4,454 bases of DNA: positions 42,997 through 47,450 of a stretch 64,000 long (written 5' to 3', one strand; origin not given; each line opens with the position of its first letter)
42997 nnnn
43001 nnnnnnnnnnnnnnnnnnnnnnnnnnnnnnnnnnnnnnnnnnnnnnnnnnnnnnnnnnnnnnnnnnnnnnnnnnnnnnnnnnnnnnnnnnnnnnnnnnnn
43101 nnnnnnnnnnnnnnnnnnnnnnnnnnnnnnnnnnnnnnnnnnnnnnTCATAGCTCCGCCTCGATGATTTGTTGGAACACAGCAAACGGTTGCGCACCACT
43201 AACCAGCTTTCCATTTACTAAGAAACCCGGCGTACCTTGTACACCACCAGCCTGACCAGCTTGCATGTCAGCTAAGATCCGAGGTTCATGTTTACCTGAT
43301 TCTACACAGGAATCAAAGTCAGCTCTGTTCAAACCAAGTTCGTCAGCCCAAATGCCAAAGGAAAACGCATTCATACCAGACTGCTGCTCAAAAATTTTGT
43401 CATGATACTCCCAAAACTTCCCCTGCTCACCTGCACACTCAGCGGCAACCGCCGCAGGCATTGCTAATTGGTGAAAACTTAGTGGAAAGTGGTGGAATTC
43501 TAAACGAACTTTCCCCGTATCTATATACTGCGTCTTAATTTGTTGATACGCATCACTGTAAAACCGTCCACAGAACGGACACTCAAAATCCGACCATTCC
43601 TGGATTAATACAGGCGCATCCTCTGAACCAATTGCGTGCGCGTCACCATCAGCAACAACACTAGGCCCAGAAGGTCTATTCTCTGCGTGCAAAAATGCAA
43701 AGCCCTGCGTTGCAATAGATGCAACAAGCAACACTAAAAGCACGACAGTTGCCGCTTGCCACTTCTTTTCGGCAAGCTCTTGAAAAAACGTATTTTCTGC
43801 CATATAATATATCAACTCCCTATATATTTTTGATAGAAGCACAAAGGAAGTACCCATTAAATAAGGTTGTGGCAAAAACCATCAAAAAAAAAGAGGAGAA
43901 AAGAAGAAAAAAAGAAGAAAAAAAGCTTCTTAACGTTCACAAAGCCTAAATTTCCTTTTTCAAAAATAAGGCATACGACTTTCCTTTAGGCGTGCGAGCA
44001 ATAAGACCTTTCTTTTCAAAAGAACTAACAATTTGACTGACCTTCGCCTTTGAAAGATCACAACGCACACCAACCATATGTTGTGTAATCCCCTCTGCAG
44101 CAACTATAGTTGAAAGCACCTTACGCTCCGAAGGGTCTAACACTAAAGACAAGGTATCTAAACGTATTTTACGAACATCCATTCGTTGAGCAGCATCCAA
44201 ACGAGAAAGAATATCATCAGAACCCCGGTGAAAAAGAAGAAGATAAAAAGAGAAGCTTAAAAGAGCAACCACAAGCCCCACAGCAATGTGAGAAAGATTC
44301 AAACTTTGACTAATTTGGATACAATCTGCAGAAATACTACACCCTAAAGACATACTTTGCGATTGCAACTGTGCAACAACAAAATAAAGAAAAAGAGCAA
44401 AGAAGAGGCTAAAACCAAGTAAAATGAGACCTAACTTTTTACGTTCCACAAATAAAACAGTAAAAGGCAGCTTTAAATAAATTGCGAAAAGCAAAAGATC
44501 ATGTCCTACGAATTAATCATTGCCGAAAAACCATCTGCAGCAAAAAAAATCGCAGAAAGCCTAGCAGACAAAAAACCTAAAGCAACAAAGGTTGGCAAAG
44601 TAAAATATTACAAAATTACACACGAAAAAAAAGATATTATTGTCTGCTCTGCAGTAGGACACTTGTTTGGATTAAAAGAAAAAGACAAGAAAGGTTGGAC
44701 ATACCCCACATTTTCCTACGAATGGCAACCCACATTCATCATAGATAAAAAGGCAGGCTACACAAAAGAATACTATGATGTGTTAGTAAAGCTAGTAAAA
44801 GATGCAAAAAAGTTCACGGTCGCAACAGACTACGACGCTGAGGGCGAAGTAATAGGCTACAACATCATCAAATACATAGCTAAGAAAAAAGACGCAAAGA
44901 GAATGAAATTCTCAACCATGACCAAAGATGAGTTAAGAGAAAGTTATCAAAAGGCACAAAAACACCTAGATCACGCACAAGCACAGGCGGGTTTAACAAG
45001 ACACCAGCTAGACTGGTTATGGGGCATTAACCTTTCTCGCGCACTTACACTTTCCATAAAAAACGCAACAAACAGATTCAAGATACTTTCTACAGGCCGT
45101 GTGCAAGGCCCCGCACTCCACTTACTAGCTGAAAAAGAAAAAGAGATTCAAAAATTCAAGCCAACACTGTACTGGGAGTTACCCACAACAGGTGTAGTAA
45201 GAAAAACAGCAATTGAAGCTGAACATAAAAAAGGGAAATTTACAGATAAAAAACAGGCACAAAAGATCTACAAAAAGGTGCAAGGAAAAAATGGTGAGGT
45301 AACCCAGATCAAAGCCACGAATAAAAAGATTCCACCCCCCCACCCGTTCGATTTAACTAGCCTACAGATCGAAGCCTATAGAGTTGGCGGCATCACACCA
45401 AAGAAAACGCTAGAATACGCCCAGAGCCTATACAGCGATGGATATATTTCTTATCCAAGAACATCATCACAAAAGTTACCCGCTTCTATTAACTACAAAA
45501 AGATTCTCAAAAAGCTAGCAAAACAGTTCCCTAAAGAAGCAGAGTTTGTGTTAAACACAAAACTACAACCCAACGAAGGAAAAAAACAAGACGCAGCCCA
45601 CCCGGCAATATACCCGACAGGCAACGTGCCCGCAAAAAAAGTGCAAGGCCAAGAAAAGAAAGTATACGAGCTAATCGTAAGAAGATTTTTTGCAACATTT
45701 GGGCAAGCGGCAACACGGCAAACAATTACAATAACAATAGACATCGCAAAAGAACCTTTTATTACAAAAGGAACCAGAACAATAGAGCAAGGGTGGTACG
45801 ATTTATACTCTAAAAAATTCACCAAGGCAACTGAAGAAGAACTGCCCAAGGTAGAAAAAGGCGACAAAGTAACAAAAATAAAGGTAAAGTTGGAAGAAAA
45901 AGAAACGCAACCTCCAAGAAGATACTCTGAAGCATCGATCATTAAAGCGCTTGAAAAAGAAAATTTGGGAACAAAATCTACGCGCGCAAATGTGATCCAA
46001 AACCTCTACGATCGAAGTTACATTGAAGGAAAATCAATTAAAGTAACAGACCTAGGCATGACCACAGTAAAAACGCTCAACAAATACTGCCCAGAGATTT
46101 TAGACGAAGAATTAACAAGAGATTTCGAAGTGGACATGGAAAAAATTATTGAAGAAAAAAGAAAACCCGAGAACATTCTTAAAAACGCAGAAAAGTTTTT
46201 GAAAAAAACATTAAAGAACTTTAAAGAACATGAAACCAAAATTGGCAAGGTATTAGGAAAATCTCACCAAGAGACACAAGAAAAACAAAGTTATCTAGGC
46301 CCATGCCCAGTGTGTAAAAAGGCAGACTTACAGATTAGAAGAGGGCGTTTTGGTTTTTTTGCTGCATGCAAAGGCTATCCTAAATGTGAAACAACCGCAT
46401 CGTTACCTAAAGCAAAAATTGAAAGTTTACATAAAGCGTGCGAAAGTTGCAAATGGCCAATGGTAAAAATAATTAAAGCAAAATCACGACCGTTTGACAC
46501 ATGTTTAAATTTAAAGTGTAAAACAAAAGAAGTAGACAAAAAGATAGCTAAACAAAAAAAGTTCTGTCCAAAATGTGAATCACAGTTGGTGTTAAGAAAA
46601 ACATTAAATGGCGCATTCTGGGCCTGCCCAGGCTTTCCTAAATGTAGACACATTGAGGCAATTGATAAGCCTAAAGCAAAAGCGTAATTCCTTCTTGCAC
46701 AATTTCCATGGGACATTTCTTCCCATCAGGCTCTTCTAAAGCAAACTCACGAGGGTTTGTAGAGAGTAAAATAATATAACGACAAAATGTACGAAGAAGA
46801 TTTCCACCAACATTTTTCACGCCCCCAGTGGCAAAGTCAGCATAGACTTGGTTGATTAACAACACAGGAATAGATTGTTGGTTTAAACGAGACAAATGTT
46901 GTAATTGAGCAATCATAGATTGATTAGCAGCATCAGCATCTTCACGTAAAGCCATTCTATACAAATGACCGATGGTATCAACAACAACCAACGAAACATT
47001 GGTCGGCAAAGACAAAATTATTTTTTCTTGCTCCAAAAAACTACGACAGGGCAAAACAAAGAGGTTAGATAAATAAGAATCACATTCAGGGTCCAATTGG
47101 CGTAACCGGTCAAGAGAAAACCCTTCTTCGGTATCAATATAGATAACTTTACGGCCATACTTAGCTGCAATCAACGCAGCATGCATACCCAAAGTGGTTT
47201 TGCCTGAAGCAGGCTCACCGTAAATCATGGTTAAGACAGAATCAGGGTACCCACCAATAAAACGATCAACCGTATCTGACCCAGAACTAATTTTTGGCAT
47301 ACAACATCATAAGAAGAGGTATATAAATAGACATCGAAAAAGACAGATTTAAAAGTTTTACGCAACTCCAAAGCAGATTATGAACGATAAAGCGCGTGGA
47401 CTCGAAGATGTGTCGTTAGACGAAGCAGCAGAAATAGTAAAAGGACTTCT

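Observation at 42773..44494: DsbA-like oxidoreductase translationally coupled to a DoxX membrane protein, next to a membrane-anchored wHTH regulator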

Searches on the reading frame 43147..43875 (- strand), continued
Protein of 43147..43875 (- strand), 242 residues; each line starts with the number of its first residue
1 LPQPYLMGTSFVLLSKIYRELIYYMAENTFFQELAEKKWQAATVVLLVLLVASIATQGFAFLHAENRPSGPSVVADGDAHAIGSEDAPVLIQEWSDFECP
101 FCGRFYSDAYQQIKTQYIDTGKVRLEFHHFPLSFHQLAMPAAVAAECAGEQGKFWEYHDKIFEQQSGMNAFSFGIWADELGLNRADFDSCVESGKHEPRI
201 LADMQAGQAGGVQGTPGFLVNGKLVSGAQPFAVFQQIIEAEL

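Call 67: search_protein_families(library=ncbifam, proteins=[window:43147-43803:-, L124:3574-4029:+], max_evalue=0.1)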
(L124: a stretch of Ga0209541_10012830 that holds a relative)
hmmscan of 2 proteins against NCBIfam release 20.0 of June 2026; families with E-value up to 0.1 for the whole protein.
window:43147-43803:- (218 aa): 2 families
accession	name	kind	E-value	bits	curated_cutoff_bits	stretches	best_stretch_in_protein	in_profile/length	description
NF041057.1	Rcas_1661_fam_Se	equivalog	4.8e-38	131.1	190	1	51-216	78-246/247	Rcas_1661 family thioredoxin-like (seleno)lipoprotein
NF008657.0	PRK11657.1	equivalog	0.00028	20.2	124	1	59-102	113-151/251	thiol:disulfide interchange protein DsbG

L124:3574-4029:+ (152 aa): 0 families

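Call 68: search_solved_structures(query=window:43147-43803:-, max_evalue=0.00001)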
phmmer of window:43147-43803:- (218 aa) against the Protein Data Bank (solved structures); distinct sequences matched with E-value up to 0.00001: 11.
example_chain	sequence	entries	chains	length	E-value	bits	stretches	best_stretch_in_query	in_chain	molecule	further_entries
4pwp_A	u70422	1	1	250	4.2e-24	88.6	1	54-218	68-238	DsbA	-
4pwo_A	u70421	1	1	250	1.5e-23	86.8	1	54-218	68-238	DsbA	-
7unn_A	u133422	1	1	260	3.3e-23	85.7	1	54-218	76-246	Thioredoxin domain-containing protein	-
7uno_A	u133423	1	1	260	8.2e-22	81.1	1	54-218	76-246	Thioredoxin domain-containing protein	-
3eu3_A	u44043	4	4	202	4.5e-16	62.4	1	57-218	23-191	BdbD | Disulfide bond formation protein D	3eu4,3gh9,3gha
3f4r_A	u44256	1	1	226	3.4e-13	53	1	57-196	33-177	Putative uncharacterized protein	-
3f4s_A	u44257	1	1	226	1.1e-12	51.4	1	57-180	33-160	Putative uncharacterized protein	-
3f4t_A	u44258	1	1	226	4.3e-11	46.1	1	57-149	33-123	Putative uncharacterized protein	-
3gyk_A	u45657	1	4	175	7.3e-11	45.4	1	48-210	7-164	27kDa outer membrane protein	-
4n30_A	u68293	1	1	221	8.1e-11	45.2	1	48-197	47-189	Protein disulfide isomerase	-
3gmf_A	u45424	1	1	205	1.4e-08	37.9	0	51-141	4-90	Protein-disulfide isomerase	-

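Call 89: find_encoding_contigs(protein=P0136, flank=4000, max_places=2)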
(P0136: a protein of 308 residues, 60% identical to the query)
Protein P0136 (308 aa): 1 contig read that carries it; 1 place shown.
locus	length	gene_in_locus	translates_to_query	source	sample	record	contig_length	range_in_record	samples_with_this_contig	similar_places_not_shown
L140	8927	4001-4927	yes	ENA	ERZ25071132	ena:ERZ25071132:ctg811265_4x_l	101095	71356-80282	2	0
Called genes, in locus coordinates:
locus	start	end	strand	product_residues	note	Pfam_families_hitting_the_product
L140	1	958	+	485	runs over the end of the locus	PF00479:G6PD_N, PF02781:G6PD_C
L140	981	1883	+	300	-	PF01488:Shikimate_DH, PF03446:NAD_binding_2, PF03807:F420_oxidored, PF00393:6PGD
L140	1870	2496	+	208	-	PF04199:Cyclase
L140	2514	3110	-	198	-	PF07291:MauE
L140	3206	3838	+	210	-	-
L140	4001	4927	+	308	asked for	PF13462:Thioredoxin_4, PF01323:DSBA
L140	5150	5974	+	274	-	PF13098:Thioredoxin_2 (faint), PF13462:Thioredoxin_4, PF01323:DSBA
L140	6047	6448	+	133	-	PF13473:Cupredoxin_1, PF00116:COX2 (weak)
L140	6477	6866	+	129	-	PF07681:DoxX, PF04173:DoxD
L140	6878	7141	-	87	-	PF05239:PRC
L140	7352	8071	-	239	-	-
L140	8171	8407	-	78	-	PF05768:Glrx-like (weak), PF00462:Glutaredoxin, PF13417:GST_N_3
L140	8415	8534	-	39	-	-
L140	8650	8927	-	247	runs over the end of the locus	PF01026:TatD_DNase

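Call 90: find_encoding_contigs(protein=P0059, flank=4000, max_places=2)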
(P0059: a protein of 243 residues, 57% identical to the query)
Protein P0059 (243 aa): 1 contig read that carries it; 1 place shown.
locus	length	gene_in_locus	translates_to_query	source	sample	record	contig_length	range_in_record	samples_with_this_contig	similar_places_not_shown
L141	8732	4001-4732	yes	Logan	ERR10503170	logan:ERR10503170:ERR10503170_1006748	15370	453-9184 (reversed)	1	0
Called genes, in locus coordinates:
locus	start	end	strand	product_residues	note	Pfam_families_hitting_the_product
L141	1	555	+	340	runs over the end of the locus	PF01380:SIS, PF10432:bact-PGI_C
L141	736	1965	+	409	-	PF01136:Peptidase_U32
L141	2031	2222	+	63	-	-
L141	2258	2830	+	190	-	PF02525:Flavodoxin_2, PF03358:FMN_red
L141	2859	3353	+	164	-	PF24034:DUF7343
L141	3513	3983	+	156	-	-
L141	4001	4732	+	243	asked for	PF13462:Thioredoxin_4, PF01323:DSBA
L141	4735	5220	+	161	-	-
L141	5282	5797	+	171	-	-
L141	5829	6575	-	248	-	PF21003:NucS_N, PF01939:NucS_C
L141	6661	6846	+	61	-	PF00833:Ribosomal_S17e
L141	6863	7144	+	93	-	PF01918:Alba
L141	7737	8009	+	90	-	PF00166:Cpn10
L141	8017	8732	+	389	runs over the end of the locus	?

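Call 97: search_protein_families(library=pfam, proteins=[L059:2-1345:+, L085:1771-2646:+, L088:5749-6189:-, L074:3325-3720:-, L066:1662-3407:+, L060:6196-6561:+, L135:5207-6685:+, L062:4382-4888:-, L062:5630-6133:-, L062:5229-5630:-], max_evalue=0.001)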
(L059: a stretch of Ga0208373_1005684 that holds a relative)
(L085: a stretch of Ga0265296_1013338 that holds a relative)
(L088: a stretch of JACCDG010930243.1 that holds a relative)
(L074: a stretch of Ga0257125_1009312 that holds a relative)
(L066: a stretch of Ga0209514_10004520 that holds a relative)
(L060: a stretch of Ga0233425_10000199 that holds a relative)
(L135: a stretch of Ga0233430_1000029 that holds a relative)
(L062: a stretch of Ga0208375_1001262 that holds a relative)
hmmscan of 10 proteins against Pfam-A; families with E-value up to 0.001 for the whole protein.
L059:2-1345:+ (448 aa): 4 families
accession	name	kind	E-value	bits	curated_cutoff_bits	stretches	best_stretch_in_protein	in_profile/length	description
PF13462.12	Thioredoxin_4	-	4.7e-37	128.2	23.2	1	173-332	6-164/165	Thioredoxin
PF01323.26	DSBA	-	3.4e-22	79.6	25.6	1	235-331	92-190/191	DSBA-like thioredoxin domain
PF13473.12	Cupredoxin_1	-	5.4e-12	46.1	27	1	357-447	13-104/104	Cupredoxin-like domain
PF13098.12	Thioredoxin_2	-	2.2e-07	31.6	27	1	183-330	8-103/104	Thioredoxin-like domain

L085:1771-2646:+ (292 aa): 3 families
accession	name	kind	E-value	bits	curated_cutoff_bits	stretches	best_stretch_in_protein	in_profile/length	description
PF10080.14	FtrD-like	-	3.9e-27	94.8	26.3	1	189-292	3-101/101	Membrane iron-sulfur containing protein FtrD-like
PF13473.12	Cupredoxin_1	-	9.2e-07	29.3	27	1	48-132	18-104/104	Cupredoxin-like domain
PF00116.26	COX2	-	0.00019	21.8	22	1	72-127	53-114/120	Cytochrome C oxidase subunit II, periplasmic domain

L088:5749-6189:- (147 aa): 3 families
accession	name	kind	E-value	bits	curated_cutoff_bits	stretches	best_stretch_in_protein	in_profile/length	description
PF13473.12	Cupredoxin_1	-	4.5e-11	43.1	27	1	54-132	17-95/104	Cupredoxin-like domain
PF00127.26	Copper-bind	-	0.00054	20.8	21.2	0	69-147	14-99/99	Copper binding proteins, plastocyanin/azurin family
PF07732.21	Cu-oxidase_3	-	0.00055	20.4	21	0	72-147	27-115/119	Multicopper oxidase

L074:3325-3720:- (132 aa): 3 families
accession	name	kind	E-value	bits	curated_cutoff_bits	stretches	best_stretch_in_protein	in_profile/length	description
PF13473.12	Cupredoxin_1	-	1.6e-13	51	27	1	43-131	20-104/104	Cupredoxin-like domain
PF00116.26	COX2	-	1.7e-06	28.4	22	1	62-125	50-113/120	Cytochrome C oxidase subunit II, periplasmic domain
PF00127.26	Copper-bind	-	0.00033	21.5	21.2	0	81-132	59-99/99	Copper binding proteins, plastocyanin/azurin family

L066:1662-3407:+ (582 aa): 3 families
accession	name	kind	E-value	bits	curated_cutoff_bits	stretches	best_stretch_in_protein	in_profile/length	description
PF13386.12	DsbD_2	-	7.2e-37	127.7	24.9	1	129-333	2-198/199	Cytochrome C biogenesis protein transmembrane region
PF13473.12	Cupredoxin_1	-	7.5e-12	45.6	27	1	372-456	18-100/104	Cupredoxin-like domain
PF00403.32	HMA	-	7.7e-09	36.3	24.8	1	10-68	2-61/62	Heavy-metal-associated domain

L060:6196-6561:+ (122 aa): 2 families
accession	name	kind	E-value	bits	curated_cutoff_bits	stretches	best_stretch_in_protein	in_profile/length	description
PF07681.17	DoxX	-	7.4e-05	23.7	23.6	1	15-93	3-81/85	DoxX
PF07291.16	MauE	-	0.00085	20.1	27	0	13-93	4-85/128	Methylamine utilisation protein MauE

L135:5207-6685:+ (493 aa): 4 families
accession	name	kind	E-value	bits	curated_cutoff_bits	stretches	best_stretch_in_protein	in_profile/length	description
PF13386.12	DsbD_2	-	6.3e-49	167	24.9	1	125-323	2-198/199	Cytochrome C biogenesis protein transmembrane region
PF00403.32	HMA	-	3.7e-14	53.3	24.8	1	11-70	2-61/62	Heavy-metal-associated domain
PF02683.22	DsbD_TM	-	3.3e-09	36.8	27.1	1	125-328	8-217/219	Cytochrome C biogenesis protein transmembrane domain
PF13473.12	Cupredoxin_1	-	0.0002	21.8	27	1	371-458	17-104/104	Cupredoxin-like domain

L062:4382-4888:- (169 aa): 1 family
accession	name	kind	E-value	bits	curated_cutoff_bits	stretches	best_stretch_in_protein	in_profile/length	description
PF00085.26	Thioredoxin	-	0.00038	20.9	23.5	1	93-153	25-86/103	Thioredoxin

L062:5630-6133:- (168 aa): 3 families
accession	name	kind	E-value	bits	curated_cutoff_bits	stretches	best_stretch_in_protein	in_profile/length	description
PF13473.12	Cupredoxin_1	-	8.8e-14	51.8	27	1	73-167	14-104/104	Cupredoxin-like domain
PF00116.26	COX2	-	2e-11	44.3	22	1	95-161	47-113/120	Cytochrome C oxidase subunit II, periplasmic domain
PF00127.26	Copper-bind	-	0.00038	21.3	21.2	0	87-168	10-99/99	Copper binding proteins, plastocyanin/azurin family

L062:5229-5630:- (134 aa): 2 families
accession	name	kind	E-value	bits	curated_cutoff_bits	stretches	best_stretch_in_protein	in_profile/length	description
PF07291.16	MauE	-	0.00025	21.8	27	1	7-92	4-90/128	Methylamine utilisation protein MauE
PF07681.17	DoxX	-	0.00035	21.6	23.6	1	9-87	3-81/85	DoxX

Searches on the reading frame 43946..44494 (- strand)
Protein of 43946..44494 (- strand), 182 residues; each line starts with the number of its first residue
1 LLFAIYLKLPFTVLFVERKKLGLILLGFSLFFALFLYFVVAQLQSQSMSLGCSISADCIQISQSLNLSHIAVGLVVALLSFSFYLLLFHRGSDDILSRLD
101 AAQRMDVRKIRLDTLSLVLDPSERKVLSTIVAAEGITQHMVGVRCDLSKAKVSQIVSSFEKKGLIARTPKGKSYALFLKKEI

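Call 4: search_protein_families(library=pfam, proteins=[window:43946-44494:-], max_evalue=0.01)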
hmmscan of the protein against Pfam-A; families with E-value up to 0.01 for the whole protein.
window:43946-44494:- (182 aa): 6 families
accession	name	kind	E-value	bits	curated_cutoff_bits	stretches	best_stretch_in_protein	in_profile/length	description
PF24034.1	DUF7343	-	1.3e-07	31.8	27.6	1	123-178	5-61/62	Domain of unknown function (DUF7343)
PF12802.13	MarR_2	-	1.7e-07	31.7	27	1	120-169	4-54/61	MarR family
PF13412.12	HTH_24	-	1.6e-05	24.8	21.9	1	119-165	1-47/48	Winged helix-turn-helix DNA-binding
PF01047.28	MarR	-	0.00019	21.7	24.6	1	121-170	3-52/59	MarR family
PF01978.25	TrmB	-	0.0013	19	25.6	1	120-171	7-58/68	Sugar-specific transcriptional regulator TrmB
PF04545.22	Sigma70_r4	-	0.0067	16.4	24.1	0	118-156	4-41/50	Sigma-70, region 4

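Call 67: search_protein_families(library=ncbifam, proteins=[window:43946-44449:-], max_evalue=0.1)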
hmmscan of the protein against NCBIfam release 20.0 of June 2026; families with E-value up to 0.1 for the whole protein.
window:43946-44449:- (167 aa): 7 families
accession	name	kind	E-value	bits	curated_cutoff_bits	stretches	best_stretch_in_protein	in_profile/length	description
NF053606.1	Sta1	subfamily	0.005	16.9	80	1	104-154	18-68/100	Sta1 family transcriptional regulator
TIGR01884.1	cas_HTH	subfamily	0.0053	16.2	60.2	1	88-160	124-197/202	CRISPR-associated CARF protein Csa3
NF033788.1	HTH_metalloreg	subfamily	0.018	14.9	55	1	99-160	4-65/77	metalloregulator ArsR/SmtB family transcription factor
NF040939.2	trans_reg_lrs14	equivalog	0.021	14.9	90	1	105-154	20-70/103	Lrs14 family HTH-type transcriptional regulator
NF053777.1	Saro0803TransReg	equivalog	0.023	14.4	200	1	110-154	41-85/140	Saro_0803 family transcriptional regulator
TIGR02980.1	SigBFG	subfamily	0.029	14.1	234.35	1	79-142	154-216/227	SigB/SigF/SigG family RNA polymerase sigma factor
TIGR02805.1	exbB2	equivalog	0.044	13.9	135.35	1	32-73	83-124/138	TonB-system energizer ExbB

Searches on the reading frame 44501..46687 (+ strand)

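Call 4: search_protein_families(library=pfam, proteins=[window:44501-46687:+], max_evalue=0.01)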
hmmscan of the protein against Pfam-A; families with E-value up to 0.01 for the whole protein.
window:44501-46687:+ (728 aa): 3 families
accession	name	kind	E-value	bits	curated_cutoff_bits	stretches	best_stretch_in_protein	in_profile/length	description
PF01131.25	Topoisom_bac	-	9.5e-122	407.4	35.1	1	157-560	3-410/411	DNA topoisomerase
PF01396.24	Zn_ribbon_Top1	-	2.6e-21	75.6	32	2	602-637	4-38/39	Topoisomerase DNA binding C4 zinc finger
PF01751.28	Toprim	-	4.8e-13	49.5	23.1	1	4-138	1-94/96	Toprim domain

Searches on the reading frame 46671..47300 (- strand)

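Call 75: search_protein_families(library=pfam, proteins=[window:46671-47300:-], max_evalue=0.001)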
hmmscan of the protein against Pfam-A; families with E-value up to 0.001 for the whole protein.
window:46671-47300:- (209 aa): 7 families
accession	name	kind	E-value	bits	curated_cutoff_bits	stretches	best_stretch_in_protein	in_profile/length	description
PF08423.17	Rad51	-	4.1e-11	43.1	22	1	3-167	7-197/244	Rad51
PF13481.12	AAA_25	-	6.7e-09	36.1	27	1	15-140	26-180/195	AAA domain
PF00154.27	RecA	-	7.8e-09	35.8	27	1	4-134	33-162/262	recA bacterial DNA recombination protein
PF06745.19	ATPase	-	8.4e-09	35.6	26.6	1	9-59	6-58/231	KaiC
PF13479.12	AAA_24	-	1.6e-08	35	27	1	25-124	6-87/195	AAA domain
PF03796.21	DnaB_C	-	5.9e-05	23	27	1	4-57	2-56/255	DnaB-like helicase C terminal domain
PF01637.24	ATPase_2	-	0.00085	19.6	33.2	1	23-150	22-117/225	ATPase domain predominantly from Archaea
